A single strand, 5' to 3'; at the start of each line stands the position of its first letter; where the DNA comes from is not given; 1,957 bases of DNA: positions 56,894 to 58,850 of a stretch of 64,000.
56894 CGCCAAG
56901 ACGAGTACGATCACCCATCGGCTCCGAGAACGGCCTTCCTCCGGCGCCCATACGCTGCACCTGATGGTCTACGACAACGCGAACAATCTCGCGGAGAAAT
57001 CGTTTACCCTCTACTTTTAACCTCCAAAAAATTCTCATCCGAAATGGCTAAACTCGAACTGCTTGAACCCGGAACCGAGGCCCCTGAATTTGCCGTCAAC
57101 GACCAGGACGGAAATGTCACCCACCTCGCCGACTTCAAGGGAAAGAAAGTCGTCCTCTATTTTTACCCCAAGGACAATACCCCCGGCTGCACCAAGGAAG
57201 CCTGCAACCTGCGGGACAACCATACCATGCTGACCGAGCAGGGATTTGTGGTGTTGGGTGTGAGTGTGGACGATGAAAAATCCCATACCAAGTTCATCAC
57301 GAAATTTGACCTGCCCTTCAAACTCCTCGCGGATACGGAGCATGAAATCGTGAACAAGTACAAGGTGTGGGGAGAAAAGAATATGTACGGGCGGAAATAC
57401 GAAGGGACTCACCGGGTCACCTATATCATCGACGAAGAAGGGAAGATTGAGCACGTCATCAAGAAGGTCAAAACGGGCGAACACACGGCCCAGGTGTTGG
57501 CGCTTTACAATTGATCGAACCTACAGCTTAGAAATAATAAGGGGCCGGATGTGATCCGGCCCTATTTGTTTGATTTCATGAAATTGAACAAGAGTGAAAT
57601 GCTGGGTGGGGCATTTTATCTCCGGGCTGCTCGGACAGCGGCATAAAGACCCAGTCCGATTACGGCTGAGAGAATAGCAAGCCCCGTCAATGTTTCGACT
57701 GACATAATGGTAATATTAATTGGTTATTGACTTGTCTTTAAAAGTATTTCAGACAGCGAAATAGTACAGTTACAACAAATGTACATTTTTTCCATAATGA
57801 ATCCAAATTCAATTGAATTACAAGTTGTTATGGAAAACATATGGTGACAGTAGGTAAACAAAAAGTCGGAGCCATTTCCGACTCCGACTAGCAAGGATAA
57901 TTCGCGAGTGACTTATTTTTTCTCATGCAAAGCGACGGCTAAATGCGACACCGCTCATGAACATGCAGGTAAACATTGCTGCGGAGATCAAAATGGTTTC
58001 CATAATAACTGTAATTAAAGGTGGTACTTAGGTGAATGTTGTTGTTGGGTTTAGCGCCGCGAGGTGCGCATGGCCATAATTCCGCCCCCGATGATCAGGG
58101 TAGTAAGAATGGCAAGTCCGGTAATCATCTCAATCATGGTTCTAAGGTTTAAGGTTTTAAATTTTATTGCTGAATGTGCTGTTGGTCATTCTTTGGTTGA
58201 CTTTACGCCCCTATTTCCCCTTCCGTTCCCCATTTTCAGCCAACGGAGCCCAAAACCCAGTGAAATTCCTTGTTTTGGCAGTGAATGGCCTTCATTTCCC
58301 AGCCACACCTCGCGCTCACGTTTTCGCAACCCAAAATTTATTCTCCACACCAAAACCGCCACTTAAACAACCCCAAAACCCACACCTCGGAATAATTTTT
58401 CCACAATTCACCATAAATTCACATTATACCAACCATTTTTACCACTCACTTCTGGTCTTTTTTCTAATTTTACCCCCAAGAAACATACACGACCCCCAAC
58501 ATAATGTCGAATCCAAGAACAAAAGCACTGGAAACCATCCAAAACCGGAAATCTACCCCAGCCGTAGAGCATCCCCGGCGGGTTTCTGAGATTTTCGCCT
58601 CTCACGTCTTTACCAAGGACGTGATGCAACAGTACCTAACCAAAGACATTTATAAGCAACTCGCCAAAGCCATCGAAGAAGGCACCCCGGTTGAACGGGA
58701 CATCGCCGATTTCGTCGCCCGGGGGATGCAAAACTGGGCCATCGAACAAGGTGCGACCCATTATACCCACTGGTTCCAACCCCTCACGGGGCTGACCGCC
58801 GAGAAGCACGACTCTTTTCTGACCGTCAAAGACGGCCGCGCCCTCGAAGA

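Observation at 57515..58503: Tandem family of 26-29 codon hydrophobic, Arg-tailed peptide genes in a 1-kb AT-rich gap with no ORF in the supplied track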

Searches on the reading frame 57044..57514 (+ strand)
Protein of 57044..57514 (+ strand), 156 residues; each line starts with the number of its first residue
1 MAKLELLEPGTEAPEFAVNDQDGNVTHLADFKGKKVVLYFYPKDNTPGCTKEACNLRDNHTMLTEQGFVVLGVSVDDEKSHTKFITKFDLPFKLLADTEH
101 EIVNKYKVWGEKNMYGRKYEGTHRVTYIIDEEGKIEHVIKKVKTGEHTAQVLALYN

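Call 8: find_encoding_contigs(protein=window:57044-57514:+, flank=4000, max_places=10)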
Protein window:57044-57514:+ (156 aa): 4 contigs read that carry it; 1 place shown.
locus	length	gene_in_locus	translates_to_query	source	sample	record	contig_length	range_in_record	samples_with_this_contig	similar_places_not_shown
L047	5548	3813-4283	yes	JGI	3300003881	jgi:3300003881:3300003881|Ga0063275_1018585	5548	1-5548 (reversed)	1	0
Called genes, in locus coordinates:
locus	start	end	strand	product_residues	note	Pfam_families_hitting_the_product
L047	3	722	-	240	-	?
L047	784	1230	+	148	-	-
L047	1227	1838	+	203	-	PF01557:FAA_hydrolase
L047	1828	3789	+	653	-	PF01551:Peptidase_M23 (weak)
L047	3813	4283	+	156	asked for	PF00578:AhpC-TSA, PF08534:Redoxin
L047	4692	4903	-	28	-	-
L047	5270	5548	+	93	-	?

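Call 48: find_homologous_proteins(query=window:57044-57511:+, max_evalue=1e-30)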
Query window:57044-57511:+ (156 aa): 7260 proteins with E <= 1e-30 among 8000 candidates; the best 120 are listed.
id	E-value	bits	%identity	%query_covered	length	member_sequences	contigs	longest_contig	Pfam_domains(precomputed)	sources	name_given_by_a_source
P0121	3.2e-101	354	100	100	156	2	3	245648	PF08534.17,PF00578.28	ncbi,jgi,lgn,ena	-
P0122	4.2e-89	314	87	100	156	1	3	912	PF08534.17,PF00578.28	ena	-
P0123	3.3e-84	298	84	100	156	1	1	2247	PF08534.17,PF00578.28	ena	-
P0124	5.4e-83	294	83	100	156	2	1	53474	PF08534.17,PF00578.28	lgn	-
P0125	1.8e-82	293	82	100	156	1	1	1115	PF08534.17,PF00578.28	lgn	-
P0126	8.4e-82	291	82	100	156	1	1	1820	PF08534.17,PF00578.28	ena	-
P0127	2.2e-81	289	82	99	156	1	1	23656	PF08534.17,PF00255.26,PF00578.28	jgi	jgi:peroxiredoxin Q/BCP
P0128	9.9e-80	284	80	100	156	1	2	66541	PF08534.17,PF00578.28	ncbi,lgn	ncbi:MAG: thioredoxin-dependent thiol peroxidase [Bacteroidota bacterium]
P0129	3.3e-79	282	80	97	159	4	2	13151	PF08534.17,PF00578.28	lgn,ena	-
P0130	7.1e-79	281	79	100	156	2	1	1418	PF08534.17,PF00578.28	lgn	-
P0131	8.1e-79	281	81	100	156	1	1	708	PF08534.17,PF00578.28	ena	-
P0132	5.5e-78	278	79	100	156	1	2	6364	PF08534.17,PF00578.28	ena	-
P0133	1.2e-77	277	78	100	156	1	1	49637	PF08534.17,PF00578.28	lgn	-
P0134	7.5e-77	274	79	99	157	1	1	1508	PF08534.17,PF02630.21,PF00578.28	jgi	jgi:thioredoxin-dependent peroxiredoxin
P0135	1.2e-76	274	80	99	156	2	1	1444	PF08534.17,PF00578.28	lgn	-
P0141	2.6e-75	269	77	99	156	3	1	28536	PF08534.17,PF00578.28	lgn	-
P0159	2.9e-67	243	70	97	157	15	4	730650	PF08534.17,PF00578.28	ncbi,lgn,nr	ncbi:MAG: thioredoxin-dependent thiol peroxidase [Bacteroidetes bacterium]|nr:thioredoxin-dependent 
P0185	1.9e-64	234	70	94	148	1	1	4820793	PF08534.17,PF00578.28,PF13911.13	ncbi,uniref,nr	ncbi:thiol peroxidase [Rufibacter radiotolerans]|uniref:thioredoxin-dependent peroxiredoxin n=1 Tax=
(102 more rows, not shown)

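Call 49: find_encoding_contigs(protein=P0128, flank=3000, max_places=2)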
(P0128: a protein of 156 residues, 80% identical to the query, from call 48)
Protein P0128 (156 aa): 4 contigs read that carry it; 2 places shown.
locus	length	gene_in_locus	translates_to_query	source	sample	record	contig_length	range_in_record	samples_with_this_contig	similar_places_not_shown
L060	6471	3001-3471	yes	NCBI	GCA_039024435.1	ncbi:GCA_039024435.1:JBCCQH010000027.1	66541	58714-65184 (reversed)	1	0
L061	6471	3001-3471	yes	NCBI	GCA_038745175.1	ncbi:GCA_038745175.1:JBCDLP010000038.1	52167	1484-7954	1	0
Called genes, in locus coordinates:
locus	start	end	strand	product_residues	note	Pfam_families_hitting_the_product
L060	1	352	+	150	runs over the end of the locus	-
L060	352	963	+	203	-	PF01557:FAA_hydrolase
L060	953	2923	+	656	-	PF01551:Peptidase_M23 (weak)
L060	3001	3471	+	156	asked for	PF00578:AhpC-TSA, PF08534:Redoxin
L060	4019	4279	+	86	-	-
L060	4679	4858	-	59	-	-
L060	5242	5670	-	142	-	PF00583:Acetyltransf_1, PF13673:Acetyltransf_10, PF13508:Acetyltransf_7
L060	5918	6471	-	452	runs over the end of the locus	PF03150:CCP_MauG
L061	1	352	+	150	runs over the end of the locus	-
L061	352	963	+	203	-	PF01557:FAA_hydrolase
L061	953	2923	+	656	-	PF01551:Peptidase_M23 (weak)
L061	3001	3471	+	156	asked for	PF00578:AhpC-TSA, PF08534:Redoxin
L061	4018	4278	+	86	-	-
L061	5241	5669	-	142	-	PF00583:Acetyltransf_1, PF13673:Acetyltransf_10, PF13508:Acetyltransf_7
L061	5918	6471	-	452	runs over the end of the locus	PF03150:CCP_MauG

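Call 50: find_encoding_contigs(protein=P0141, flank=3000, max_places=2)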
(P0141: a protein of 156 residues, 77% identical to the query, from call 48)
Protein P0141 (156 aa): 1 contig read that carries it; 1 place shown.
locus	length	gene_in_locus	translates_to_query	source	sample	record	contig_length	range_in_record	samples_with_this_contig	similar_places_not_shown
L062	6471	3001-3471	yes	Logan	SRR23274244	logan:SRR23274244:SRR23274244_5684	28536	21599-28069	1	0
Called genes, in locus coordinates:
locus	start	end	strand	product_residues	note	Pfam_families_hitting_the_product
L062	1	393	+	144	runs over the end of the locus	-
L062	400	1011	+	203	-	PF01557:FAA_hydrolase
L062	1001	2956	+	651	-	PF01551:Peptidase_M23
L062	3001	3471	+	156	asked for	PF00578:AhpC-TSA, PF08534:Redoxin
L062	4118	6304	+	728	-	PF12437:GSIII_N, PF00120:Gln-synt_C, PF18318:Gln-synt_C-ter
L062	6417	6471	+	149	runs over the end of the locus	-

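Call 51: find_encoding_contigs(protein=P0159, flank=3000, max_places=3)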
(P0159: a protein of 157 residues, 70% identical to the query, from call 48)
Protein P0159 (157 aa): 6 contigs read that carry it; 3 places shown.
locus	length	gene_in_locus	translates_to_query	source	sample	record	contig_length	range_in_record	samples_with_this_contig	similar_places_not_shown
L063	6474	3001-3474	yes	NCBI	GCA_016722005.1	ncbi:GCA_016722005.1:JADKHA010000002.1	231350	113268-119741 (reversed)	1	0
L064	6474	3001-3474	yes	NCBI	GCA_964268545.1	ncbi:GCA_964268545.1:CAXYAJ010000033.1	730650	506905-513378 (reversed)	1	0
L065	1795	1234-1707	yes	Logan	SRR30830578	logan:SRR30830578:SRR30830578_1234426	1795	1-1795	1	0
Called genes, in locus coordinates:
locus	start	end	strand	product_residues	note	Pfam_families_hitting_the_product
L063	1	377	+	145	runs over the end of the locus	-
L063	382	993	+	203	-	PF01557:FAA_hydrolase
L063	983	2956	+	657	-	PF01551:Peptidase_M23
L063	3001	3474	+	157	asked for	PF00578:AhpC-TSA, PF08534:Redoxin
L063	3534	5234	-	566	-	PF16656:Pur_ac_phosph_N, PF00149:Metallophos, PF13573:SprB (weak), PF18962:Por_Secre_tail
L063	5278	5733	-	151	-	PF00583:Acetyltransf_1, PF13673:Acetyltransf_10, PF13508:Acetyltransf_7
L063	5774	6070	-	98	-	PF02426:MIase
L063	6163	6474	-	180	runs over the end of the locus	-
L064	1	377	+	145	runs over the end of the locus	-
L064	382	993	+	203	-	PF01557:FAA_hydrolase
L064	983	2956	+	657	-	PF01551:Peptidase_M23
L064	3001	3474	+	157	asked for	PF00578:AhpC-TSA, PF08534:Redoxin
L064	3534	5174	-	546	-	PF16656:Pur_ac_phosph_N, PF00149:Metallophos, PF18962:Por_Secre_tail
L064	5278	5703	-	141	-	PF00583:Acetyltransf_1, PF13673:Acetyltransf_10, PF13508:Acetyltransf_7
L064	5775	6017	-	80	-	PF02426:MIase (weak)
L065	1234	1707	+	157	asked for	PF00578:AhpC-TSA, PF08534:Redoxin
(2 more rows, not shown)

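Call 52: find_encoding_contigs(protein=P0185, flank=3000, max_places=2)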
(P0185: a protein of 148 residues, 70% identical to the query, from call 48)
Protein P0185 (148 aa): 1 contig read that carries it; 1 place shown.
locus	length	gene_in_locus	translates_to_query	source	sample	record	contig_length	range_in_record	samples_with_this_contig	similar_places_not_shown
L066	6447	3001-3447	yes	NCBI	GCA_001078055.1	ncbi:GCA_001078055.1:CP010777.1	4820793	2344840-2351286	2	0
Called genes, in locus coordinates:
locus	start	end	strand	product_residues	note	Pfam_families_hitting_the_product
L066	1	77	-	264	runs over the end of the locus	PF01435:Peptidase_M48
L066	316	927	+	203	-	PF01557:FAA_hydrolase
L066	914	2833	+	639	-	PF01551:Peptidase_M23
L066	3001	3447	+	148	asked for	PF00578:AhpC-TSA, PF08534:Redoxin, PF13911:AhpC-TSA_2 (faint)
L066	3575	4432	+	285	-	PF13292:DXP_synthase_N, PF00456:Transketolase_N, PF00676:E1_dh (weak)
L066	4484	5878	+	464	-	PF00092:VWA, PF13519:VWA_2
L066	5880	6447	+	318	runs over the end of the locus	PF02779:Transket_pyr, PF02780:Transketolase_C, PF22613:Transketolase_C_1 (weak)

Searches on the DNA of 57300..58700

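Call 3: search_rna_families(source=window, start=57300, end=58700, threshold=evalue, max_evalue=10)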
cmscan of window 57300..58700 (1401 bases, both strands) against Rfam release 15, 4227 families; matches with E-value up to 10: 3.
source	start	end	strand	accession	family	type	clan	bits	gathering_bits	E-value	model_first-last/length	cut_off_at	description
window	58584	58603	-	RF04357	Plastid-ndhA-ndhB-2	Intron;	CL00155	14.3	53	8.5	1-41/41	no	Plastid-ndhA-ndhB-2 group II-D5 intron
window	57536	57588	-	RF02901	AaHKsRNA41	Gene; sRNA;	-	12.4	97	7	1-187/187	no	Aggregatibacter sRNA 41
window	57531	57656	+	RF02760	sR035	Gene; sRNA;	-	11.2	233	3.8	1-206/206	no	sR035 sRNA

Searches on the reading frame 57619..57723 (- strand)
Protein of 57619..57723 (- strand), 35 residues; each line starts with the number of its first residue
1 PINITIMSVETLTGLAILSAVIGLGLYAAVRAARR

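Call 11: search_protein_families(library=ncbifam, proteins=[window:57619-57705:-], max_evalue=10)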
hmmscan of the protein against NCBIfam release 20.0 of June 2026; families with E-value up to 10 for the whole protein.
seq(29 aa): 0 families

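Call 12: search_protein_families(library=pfam, proteins=[window:57619-57705:-], max_evalue=10)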
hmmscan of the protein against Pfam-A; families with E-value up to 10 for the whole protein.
seq(29 aa): 0 families

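Call 46: search_protein_representatives(protein=window:57619-57723:-)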
Query: 35 residues. Proteins with E-value up to 0.001 (for the whole library): 0; up to 1e-10: 0; up to 1e-30: 0. The best 0 are listed.

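Call 59: search_protein_families(library=ncbifam, alignment_id=A3, max_evalue=1)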
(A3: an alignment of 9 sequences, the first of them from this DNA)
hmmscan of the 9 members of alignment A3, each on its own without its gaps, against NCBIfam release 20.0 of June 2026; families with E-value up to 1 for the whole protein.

A. member 1, seq(29 aa): 0 families

B. families by the number of members that match (of 9 scanned): 4 families
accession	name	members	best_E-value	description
TIGR04174.1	IPTL_CTERM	1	0.0094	IPTL-CTERM sorting domain-containing protein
TIGR00940.1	2a6301s01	1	0.16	monovalent cation:proton antiporter subunit A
NF009285.0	PRK12645.1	1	0.2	Na+/H+ antiporter subunit A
NF045726.2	XXplasma_LP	1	0.23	Vmc-like lipoprotein signal peptide domain-containing protein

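Call 60: search_protein_families(library=pfam, alignment_id=A3, max_evalue=1)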
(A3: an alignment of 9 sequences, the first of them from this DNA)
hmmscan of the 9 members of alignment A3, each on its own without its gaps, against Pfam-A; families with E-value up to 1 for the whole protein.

A. member 1, seq(29 aa): 0 families

B. families by the number of members that match (of 9 scanned): 2 families
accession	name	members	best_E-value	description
PF09307.15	MHC2-interact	1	0.1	CLIP, MHC2 interacting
PF09813.14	Coa3_cc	1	0.46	Cytochrome c oxidase assembly factor 3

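Call 61: search_protein_families(library=phrogs, alignment_id=A3, max_evalue=1)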
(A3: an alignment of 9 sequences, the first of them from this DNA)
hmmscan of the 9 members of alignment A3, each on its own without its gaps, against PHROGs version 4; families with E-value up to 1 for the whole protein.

A. member 1, seq(29 aa): 1 family
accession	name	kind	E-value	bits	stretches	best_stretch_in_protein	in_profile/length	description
phrog_4546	-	unknown function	0.00027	21.6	1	1-22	1-22/36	-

B. families by the number of members that match (of 9 scanned): 7 families
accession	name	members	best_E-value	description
phrog_4546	-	3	0.00027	-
phrog_4984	-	2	0.21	-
phrog_15251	-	2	0.24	-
phrog_34543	-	1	0.12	virion structural protein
phrog_1508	-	1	0.16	-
phrog_1019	-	1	0.22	-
phrog_36349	-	1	0.45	-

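Call 62: search_dna_similar(query=window:57619-57705:-, collection=phages, mode=protein, max_evalue=10, max_rows=20)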
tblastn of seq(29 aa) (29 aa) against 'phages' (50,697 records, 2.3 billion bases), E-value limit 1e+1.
Records with a match: 4; places in all: 4; records where one place covers at least 80% of the query: 0.
Best place of each record, by identity: 60-80% 3; <60% 1.
By first word of the organism name: Lactococcus 2; Skunavirus 1; Rhizobium 1.
By host as written in the record: - 1; Lactococcus lactis 1; Lactococcus cremoris 3107 1; Rhizobium phaseoli INC1-2 1.
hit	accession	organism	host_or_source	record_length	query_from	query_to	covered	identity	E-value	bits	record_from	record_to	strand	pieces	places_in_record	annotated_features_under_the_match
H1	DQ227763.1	Lactococcus phage 712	-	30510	1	22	76%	63.6%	2e+0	29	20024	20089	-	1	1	hypothetical protein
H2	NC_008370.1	Lactococcus phage 712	Lactococcus lactis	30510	1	22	76%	63.6%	2e+0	29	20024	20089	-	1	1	hypothetical protein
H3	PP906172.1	Skunavirus sp. 'svUCCL624'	Lactococcus cremoris 3107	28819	1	22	76%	63.6%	2e+0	29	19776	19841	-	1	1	none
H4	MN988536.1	Rhizobium phage RHph_N65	Rhizobium phaseoli INC1-2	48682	1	22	76%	59.1%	4e+0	28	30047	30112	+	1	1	hypothetical protein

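Call 65: list_cluster_members(proteins=[window:57619-57705:-, window:57926-58003:-, window:58054-58137:-, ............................, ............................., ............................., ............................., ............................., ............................, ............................])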
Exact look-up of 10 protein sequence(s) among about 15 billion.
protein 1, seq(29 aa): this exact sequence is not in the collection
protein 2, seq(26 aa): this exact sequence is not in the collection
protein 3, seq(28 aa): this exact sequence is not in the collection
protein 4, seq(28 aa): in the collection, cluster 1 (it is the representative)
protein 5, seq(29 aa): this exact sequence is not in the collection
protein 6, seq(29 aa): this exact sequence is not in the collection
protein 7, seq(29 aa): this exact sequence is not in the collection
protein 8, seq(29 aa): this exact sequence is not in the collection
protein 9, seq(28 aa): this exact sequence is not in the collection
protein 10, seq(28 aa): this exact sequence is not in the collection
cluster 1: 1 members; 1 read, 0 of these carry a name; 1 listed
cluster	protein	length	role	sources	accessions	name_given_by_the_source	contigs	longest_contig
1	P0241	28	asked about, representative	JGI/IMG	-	-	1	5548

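Call 74: get_annotated_region(hit=H2, flank=1500)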
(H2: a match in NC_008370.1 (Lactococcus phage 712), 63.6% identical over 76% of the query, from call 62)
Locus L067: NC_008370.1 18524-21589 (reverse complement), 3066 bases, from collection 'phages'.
description: Lactococcus phage 712, complete genome.
organism: Lactococcus phage 712 (NCBI taxid 2892346)
taxonomy: Viruses; Duplodnaviria; Heunggongvirae; Uroviricota; Caudoviricetes; Skunavirus; Skunavirus sv712
host: Lactococcus lactis; source: -; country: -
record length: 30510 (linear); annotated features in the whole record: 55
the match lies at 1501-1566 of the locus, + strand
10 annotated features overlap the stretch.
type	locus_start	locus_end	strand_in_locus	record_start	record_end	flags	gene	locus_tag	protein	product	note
CDS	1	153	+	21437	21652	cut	-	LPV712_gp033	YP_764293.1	hypothetical protein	ORF33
CDS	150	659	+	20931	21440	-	-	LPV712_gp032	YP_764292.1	hypothetical protein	ORF32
CDS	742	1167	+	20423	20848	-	-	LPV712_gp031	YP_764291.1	HNH endonuclease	ORF31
CDS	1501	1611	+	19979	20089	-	-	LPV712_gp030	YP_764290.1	hypothetical protein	ORF30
CDS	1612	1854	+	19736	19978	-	-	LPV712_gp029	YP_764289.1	DNA methyltransferase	ORF29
CDS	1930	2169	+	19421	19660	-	-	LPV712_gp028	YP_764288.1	hypothetical protein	ORF28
CDS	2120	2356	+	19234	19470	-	-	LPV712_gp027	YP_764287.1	hypothetical protein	ORF27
CDS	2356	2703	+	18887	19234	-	-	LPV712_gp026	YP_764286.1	hypothetical protein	ORF26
CDS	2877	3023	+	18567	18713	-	-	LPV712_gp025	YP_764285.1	hypothetical protein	ORF25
CDS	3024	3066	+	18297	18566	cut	-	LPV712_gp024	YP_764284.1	hypothetical protein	ORF24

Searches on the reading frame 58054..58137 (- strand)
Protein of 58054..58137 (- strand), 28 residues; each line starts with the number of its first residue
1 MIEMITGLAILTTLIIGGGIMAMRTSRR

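Call 11: search_protein_families(library=ncbifam, proteins=[window:58054-58137:-], max_evalue=10)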
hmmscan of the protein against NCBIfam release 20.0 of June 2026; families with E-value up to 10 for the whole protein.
seq(28 aa): 1 family
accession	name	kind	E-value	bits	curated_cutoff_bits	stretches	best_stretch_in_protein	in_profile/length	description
TIGR04174.1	IPTL_CTERM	subfamily_domain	0.0094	16.2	20.5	1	7-24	8-25/27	IPTL-CTERM sorting domain-containing protein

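Call 12: search_protein_families(library=pfam, proteins=[window:58054-58137:-], max_evalue=10)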
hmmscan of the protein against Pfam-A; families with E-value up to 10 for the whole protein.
seq(28 aa): 0 families
